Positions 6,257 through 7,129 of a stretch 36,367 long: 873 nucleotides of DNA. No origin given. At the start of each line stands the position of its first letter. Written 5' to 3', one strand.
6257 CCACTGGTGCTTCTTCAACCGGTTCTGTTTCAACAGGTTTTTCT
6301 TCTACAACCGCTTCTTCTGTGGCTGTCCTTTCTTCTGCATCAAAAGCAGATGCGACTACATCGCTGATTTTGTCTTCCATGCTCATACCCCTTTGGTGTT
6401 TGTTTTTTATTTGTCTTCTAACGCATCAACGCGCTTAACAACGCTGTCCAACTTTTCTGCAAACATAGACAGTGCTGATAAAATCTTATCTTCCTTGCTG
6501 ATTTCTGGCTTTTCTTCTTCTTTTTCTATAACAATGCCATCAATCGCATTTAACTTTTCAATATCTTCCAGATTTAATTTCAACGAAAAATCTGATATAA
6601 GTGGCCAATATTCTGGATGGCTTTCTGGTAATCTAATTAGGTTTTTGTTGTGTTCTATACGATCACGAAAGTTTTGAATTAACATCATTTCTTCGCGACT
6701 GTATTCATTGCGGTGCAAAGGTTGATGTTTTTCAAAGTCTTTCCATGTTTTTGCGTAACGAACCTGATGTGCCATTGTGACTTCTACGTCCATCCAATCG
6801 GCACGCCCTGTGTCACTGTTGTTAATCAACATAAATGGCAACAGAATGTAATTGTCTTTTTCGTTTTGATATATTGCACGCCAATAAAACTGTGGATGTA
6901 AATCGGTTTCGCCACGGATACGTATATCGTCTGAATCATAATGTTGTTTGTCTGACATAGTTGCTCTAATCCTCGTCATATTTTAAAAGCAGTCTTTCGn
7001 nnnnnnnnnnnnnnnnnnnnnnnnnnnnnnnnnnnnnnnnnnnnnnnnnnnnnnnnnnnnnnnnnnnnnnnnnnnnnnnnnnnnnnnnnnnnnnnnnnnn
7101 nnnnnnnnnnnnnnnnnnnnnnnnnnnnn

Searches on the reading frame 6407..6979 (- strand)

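Call 3: search_protein_families(library=pfam, proteins=[window:6407-6979:-], max_evalue=1)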
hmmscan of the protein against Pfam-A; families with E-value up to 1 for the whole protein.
window:6407-6979:- (190 aa): 1 family
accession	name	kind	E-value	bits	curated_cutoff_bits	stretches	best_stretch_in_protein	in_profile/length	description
PF23991.1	DUF7310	-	0.11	13.5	40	1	141-188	3-50/83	Coiled-coil region of unknown function (DUF7310)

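Call 4: search_protein_families(library=phrogs, proteins=[window:6407-6979:-], max_evalue=0.01)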
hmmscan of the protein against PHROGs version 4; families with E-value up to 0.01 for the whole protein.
window:6407-6979:- (190 aa): 0 families
